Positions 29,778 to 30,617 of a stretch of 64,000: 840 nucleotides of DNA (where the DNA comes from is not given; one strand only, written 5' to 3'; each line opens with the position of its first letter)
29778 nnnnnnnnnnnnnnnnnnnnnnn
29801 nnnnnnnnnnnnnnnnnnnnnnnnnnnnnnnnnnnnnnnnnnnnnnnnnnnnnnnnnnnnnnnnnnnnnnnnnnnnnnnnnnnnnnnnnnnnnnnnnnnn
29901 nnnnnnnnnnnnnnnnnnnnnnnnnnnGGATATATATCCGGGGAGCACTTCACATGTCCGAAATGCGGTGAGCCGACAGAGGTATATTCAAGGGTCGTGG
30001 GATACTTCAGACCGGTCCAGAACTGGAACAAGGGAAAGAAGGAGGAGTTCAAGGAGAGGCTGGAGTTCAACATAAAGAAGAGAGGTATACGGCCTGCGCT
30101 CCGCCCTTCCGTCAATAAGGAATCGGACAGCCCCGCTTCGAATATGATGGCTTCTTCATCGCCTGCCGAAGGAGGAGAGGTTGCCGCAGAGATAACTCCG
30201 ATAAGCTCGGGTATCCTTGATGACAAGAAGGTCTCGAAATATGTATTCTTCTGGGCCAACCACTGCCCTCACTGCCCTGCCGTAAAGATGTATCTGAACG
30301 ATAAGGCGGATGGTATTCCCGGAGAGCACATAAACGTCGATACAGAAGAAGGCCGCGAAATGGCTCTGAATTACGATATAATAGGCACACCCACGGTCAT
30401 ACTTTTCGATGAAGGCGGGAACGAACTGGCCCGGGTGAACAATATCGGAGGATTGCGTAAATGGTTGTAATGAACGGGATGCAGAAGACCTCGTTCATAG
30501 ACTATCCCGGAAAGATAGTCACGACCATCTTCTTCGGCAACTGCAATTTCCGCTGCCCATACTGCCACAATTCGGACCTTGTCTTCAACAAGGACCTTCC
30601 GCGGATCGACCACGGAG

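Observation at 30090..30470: NrdD carries a C-terminal thioredoxin-like CPHC domain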

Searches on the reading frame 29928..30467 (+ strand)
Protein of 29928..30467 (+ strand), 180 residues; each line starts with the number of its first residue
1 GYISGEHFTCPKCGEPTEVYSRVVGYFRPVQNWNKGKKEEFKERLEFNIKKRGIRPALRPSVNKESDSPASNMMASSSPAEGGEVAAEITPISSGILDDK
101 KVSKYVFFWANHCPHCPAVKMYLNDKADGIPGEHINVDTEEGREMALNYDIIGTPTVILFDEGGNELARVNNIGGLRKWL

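Call 5: find_homologous_proteins(query=window:29970-30467:+, max_evalue=0.001)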
Query window:29970-30467:+ (166 aa): 140 proteins with E <= 0.001 among 190 candidates; the best 120 are listed.
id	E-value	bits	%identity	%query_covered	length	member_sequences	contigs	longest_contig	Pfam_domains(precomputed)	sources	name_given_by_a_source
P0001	1.9e-22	98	37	99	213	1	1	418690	PF13597.12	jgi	-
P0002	9.4e-22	96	35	99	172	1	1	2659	PF13597.12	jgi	jgi:ribonucleoside-triphosphate reductase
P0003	6.7e-19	87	36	98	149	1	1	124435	PF13597.12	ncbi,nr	ncbi:MAG: thiol reductase thioredoxin [Mycoplasma sp.]|nr:thiol reductase thioredoxin [Mycoplasma sp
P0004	1.2e-18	86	33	100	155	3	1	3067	PF13597.12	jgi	jgi:ribonucleoside-triphosphate reductase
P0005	2.7e-10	59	54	39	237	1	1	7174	PF13597.12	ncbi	-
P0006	2.3e-9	56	70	27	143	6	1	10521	PF13597.12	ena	-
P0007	2.6e-9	55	83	21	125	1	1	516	PF13597.12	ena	-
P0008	6.6e-9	54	88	14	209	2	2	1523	PF13597.12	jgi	-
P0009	8.3e-9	54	88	19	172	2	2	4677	PF13597.12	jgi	-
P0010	8.9e-9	54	87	14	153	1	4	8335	PF13597.12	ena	-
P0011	9.9e-9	54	76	20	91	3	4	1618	PF13597.12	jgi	-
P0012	1.1e-8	53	72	23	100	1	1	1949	PF13597.12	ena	-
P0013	1.2e-8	53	80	21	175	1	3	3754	PF13597.12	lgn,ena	-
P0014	1.8e-8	53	79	20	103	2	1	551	PF13597.12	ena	-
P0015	2.1e-8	52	80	21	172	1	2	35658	PF13597.12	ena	-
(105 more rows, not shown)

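Call 31: search_protein_representatives(protein=window:29928-30467:+)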
Query: 180 residues. Proteins with E-value up to 0.001 (for the whole library): 2916; up to 1e-10: 412; up to 1e-30: 1. The best 150 are listed.
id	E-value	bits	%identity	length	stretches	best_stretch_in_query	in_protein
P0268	5.4e-32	127.7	58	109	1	78-180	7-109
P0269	1.6e-28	116.4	48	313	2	1-48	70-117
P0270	2.0e-28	116.1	46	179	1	14-170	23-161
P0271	2.9e-26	109.1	41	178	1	14-174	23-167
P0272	3.8e-26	108.7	43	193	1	14-178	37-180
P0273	4.7e-26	108.4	46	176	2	103-179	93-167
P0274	8.2e-26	107.6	46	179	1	14-178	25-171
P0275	1.9e-24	103.1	43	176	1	14-172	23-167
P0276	2.2e-24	102.9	39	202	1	14-179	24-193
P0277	6.2e-24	101.4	41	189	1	14-177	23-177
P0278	6.3e-24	101.4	40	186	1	14-175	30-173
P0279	6.6e-24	101.4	43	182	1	14-174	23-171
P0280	8.6e-24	101.0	43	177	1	14-177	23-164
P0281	9.1e-24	100.9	33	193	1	14-172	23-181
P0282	1.6e-23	100.1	39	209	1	15-179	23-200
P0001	6.4e-23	98.1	42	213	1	16-180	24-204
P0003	9.0e-20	87.9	49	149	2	14-52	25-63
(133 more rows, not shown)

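Call 32: find_encoding_contigs(protein=P0001, flank=6000, max_places=3)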
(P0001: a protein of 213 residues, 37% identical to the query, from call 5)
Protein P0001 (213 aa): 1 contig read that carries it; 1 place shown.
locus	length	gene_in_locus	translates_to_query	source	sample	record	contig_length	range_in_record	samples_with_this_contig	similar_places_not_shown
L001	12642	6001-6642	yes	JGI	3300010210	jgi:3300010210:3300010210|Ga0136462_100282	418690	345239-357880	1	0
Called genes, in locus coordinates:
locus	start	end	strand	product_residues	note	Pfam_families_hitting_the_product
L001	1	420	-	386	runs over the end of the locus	PF26329:DUF8084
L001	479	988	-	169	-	PF14512:TM1586_NiRdase (weak), PF00881:Nitroreductase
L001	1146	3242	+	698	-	-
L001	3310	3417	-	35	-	-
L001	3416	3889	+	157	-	PF22811:Zn_ribbon_NrdR, PF03477:ATP-cone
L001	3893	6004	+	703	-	PF03477:ATP-cone, PF13597:NRDD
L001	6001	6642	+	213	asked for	PF13597:NRDD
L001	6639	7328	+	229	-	PF13353:Fer4_12, PF04055:Radical_SAM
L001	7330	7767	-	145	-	PF00072:Response_reg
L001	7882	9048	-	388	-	PF01520:Amidase_3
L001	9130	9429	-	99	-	PF12840:HTH_20 (weak), PF01022:HTH_5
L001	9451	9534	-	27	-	-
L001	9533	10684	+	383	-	PF00266:Aminotran_5, PF00155:Aminotran_1_2 (weak)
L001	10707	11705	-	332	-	PF14257:DUF4349 (weak)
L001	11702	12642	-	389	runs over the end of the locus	PF14257:DUF4349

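Call 33: find_encoding_contigs(protein=P0003, flank=6000, max_places=3)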
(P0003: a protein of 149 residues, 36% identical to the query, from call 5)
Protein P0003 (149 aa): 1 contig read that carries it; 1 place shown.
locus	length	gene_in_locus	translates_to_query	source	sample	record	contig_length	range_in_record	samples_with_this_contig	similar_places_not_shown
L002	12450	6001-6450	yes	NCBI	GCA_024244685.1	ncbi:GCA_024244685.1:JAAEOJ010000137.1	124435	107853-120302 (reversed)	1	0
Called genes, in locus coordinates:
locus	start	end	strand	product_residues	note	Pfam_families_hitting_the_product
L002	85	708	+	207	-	-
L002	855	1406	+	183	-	-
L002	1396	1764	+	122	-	-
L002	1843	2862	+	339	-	-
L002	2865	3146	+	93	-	-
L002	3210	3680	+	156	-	-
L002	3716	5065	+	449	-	PF00176:SNF2-rel_dom, PF00270:DEAD (faint), PF04851:ResIII, PF00271:Helicase_C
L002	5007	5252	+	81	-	-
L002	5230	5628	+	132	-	-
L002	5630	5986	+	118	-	-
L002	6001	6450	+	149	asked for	PF13597:NRDD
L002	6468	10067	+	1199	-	PF02811:PHP, PF07733:DNA_pol3_alpha, PF17657:DNA_pol3_finger, PF03167:UDG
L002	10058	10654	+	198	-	PF04275:P-mevalo_kinase (faint), PF21448:DNMK (faint)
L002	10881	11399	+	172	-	-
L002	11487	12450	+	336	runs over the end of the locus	-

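Call 72: search_protein_families(library=ncbifam, proteins=[P0001, P0003, P0270], max_evalue=0.01)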
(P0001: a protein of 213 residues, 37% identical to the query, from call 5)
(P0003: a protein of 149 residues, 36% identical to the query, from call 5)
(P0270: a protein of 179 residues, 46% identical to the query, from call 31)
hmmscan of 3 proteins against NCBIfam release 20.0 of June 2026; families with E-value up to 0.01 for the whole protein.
P0001 (213 aa): 3 families
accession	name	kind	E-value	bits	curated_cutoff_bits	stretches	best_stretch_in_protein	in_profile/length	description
NF006358.0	PRK08579.1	equivalog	1e-08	33.8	585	1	23-56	590-623/624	anaerobic ribonucleoside triphosphate reductase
TIGR02487.1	NrdD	equivalog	9.2e-07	27.8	326.35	1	23-53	549-579/581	anaerobic ribonucleoside-triphosphate reductase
NF006126.0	PRK08270.1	equivalog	1.8e-05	23.2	548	1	23-57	649-683/684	ribonucleoside triphosphate reductase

P0003 (149 aa): 7 families
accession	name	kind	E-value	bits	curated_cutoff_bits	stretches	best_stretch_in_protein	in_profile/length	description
TIGR02487.1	NrdD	equivalog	1.5e-07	30.4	326.35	1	27-56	550-579/581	anaerobic ribonucleoside-triphosphate reductase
NF006358.0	PRK08579.1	equivalog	6e-07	28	585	1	16-58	580-622/624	anaerobic ribonucleoside triphosphate reductase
NF006126.0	PRK08270.1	equivalog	5.9e-06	24.8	548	1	25-60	648-683/684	ribonucleoside triphosphate reductase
NF006127.0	PRK08271.1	equivalog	0.00012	20.7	545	1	14-57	582-626/631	anaerobic ribonucleoside-triphosphate reductase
TIGR01068.1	thioredoxin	equivalog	0.00029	20.9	96.8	1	75-138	17-83/101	thioredoxin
TIGR02196.1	GlrX_YruB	hypoth_equivalog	0.00052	20.5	88.55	1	82-128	8-56/74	glutaredoxin-like protein, YruB-family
TIGR02187.2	PDO_seleno_TRX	equivalog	0.0063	15.9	185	1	71-135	16-84/209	protein disulfide oxidoreductase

P0270 (179 aa): 5 families
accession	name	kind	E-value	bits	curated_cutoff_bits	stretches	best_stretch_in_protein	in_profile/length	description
NF006358.0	PRK08579.1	equivalog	2e-09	36.2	585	1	13-56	579-622/624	anaerobic ribonucleoside triphosphate reductase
TIGR02487.1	NrdD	equivalog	2.7e-08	32.8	326.35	1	27-55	552-580/581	anaerobic ribonucleoside-triphosphate reductase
NF006126.0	PRK08270.1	equivalog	7.2e-06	24.5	548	1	24-57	649-682/684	ribonucleoside triphosphate reductase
NF040494.1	nitrored_ArsF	subfamily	0.0024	18.3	60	0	98-155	4-72/106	nitrophenyl compound nitroreductase subunit ArsF family protein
TIGR01068.1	thioredoxin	equivalog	0.007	16.5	96.8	0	101-154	21-78/101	thioredoxin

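Call 79: find_homologous_proteins(query=A5, max_evalue=1e-8)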
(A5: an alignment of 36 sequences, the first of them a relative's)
Query A5 (36 sequences) (179 aa, profile of the alignment): 2771 proteins with E <= 1e-8 among 4724 candidates; the best 120 are listed.
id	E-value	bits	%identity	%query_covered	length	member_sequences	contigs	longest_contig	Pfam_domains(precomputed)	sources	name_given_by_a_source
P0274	3.5e-64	234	42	96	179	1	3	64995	PF13597.12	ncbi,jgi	-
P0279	2.4e-62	228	41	98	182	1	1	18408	PF13597.12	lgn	-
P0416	4.6e-61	224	41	89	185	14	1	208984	PF00462.31,PF13597.12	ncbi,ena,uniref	ncbi:anaerobic ribonucleoside-triphosphate reductase [Treponema sp.]|uniref:anaerobic ribonucleoside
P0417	7.5e-61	223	44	99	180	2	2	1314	PF13597.12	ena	-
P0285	9.6e-61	223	38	97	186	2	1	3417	PF13597.12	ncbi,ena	-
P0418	1.2e-60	222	43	96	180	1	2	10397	PF13597.12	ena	-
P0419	1.5e-60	222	42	99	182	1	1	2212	PF00462.31,PF13597.12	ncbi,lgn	-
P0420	1.8e-60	222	43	96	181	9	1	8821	PF13597.12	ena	-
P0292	1.9e-60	222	41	94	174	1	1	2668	PF13597.12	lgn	-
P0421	2.0e-60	221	39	91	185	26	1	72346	PF00462.31,PF13597.12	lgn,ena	-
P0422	2.1e-60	221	41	89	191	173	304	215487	PF00462.31,PF13597.12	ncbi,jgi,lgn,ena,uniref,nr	ncbi:MAG: anaerobic ribonucleoside-triphosphate reductase [Treponema berlinense]|uniref:anaerobic ri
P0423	2.3e-60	221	43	97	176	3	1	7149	PF13597.12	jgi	-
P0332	2.4e-60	221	43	96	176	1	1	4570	PF13098.14,PF13597.12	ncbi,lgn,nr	ncbi:MAG: anaerobic ribonucleoside-triphosphate reductase [Spirochaetales bacterium]|nr:anaerobic ri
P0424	2.6e-60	221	43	96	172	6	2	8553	PF13597.12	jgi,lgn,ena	jgi:glutaredoxin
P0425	3.0e-60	221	46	96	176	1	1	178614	PF13597.12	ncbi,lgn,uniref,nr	ncbi:MAG: anaerobic ribonucleoside-triphosphate reductase [Spirochaetales bacterium]|uniref:Anaerobi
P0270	3.3e-59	218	100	100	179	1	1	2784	PF13597.12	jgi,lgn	jgi:ribonucleoside-triphosphate reductase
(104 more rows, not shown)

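Call 85: search_dna_similar(query=window:29928-30467:+, collection=phages, mode=protein, max_rows=15, max_evalue=0.00001)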
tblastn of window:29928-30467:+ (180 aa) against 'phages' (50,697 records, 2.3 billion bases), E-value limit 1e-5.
Records with a match: 3; places in all: 3; records where one place covers at least 80% of the query: 1.
Best place of each record, by identity: <60% 3.
By first word of the organism name: Bacteriophage 1; Oceanotoga 1; ANMV-1 1.
By host as written in the record: - 1; Oceanotoga teriensis UFV_LIMV02 1; uncultured archaeon 1.
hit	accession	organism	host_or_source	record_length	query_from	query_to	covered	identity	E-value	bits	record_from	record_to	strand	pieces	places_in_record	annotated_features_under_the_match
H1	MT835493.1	Bacteriophage sp.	human fecal samples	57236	1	180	100%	33.9%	8e-22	97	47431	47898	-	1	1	record has no annotation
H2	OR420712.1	Oceanotoga phage vB_OteS-UFV02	Oceanotoga teriensis UFV_LIMV02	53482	1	49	27%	46.9%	6e-7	54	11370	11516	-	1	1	ribonucleotide reductase of class III (anaerobic), large subunit | hypothetical protein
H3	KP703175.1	ANMV-1 virus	uncultured archaeon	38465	8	48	23%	52.0%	5e-7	54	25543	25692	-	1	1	anaerobic ribonucleoside triphosphate reductase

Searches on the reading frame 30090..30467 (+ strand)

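Call 3: search_protein_families(library=pfam, proteins=[window:30090-30467:+], max_evalue=0.1)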
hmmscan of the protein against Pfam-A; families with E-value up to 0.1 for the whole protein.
window:30090-30467:+ (126 aa): 7 families
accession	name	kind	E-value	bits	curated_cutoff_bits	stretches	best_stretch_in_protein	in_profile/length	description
PF00085.26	Thioredoxin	-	3.6e-07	30.6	23.5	1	49-112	20-84/103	Thioredoxin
PF13098.12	Thioredoxin_2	-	0.00028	21.6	27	1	50-116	8-91/104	Thioredoxin-like domain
PF00462.30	Glutaredoxin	-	0.00037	21.1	22.9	1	52-93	2-41/60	Glutaredoxin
PF13905.12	Thioredoxin_8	-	0.00068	20.4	27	0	72-111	57-93/94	Thioredoxin-like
PF13192.12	Thioredoxin_3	-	0.042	14.3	24.8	1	58-105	9-55/76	Thioredoxin domain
PF08534.16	Redoxin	-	0.042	14.1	26.6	0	38-69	21-51/148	Redoxin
PF15643.12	Tox-PL-2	-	0.083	13.6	25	0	54-91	13-49/103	Papain fold toxin 2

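Call 4: search_protein_families(library=ncbifam, proteins=[window:30090-30467:+], max_evalue=0.1)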
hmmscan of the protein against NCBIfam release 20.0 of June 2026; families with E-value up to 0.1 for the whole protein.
window:30090-30467:+ (126 aa): 16 families
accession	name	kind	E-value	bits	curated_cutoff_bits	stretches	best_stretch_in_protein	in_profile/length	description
TIGR01068.1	thioredoxin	equivalog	1.4e-07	31.6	96.8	1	51-111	18-80/101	thioredoxin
TIGR00411.1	redox_disulf_1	equivalog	1.5e-06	28.2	92.75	1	54-107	6-61/82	MJ0307 family thioredoxin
NF008229.0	PRK10996.1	equivalog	4.1e-06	26.6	125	1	28-110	35-117/141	thioredoxin TrxC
NF006898.0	PRK09381.1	equivalog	7e-05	23.2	138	1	51-116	25-92/109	thioredoxin TrxA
NF047697.1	ThioredTrxAClost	equivalog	0.00013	22.1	140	1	50-110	20-82/105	thioredoxin TrxA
TIGR02196.1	GlrX_YruB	hypoth_equivalog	0.00036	21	88.55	1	56-104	7-55/74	glutaredoxin-like protein, YruB-family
TIGR01126.1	pdi_dom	equivalog_domain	0.00038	20.7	107.2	1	44-112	11-84/105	protein disulfide-isomerase domain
TIGR00385.1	dsbE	subfamily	0.011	15.3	123.15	1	15-110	31-127/173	DsbE family thiol:disulfide interchange protein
NF040494.1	nitrored_ArsF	subfamily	0.014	15.8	60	1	51-111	4-74/106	nitrophenyl compound nitroreductase subunit ArsF family protein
TIGR02187.2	PDO_seleno_TRX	equivalog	0.016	14.6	185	1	54-108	135-190/209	protein disulfide oxidoreductase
TIGR02200.1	GlrX_actino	hypoth_equivalog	0.017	15.5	89.5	1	53-88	4-37/77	mycoredoxin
TIGR01130.1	ER_PDI_fam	subfamily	0.022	14.3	344.25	1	52-111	23-87/476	protein disulfide-isomerase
NF011941.0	PRK15412.1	equivalog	0.041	13.4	359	1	52-107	73-129/185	thiol:disulfide interchange protein DsbE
NF001419.0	PRK00293.1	subfamily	0.052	12.1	330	1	84-120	522-558/574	protein-disulfide reductase DsbD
NF041202.1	StoA_CxxC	exception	0.062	13.2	210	0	87-111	120-143/163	endospore biogenesis thiol-disulfide oxidoreductase StoA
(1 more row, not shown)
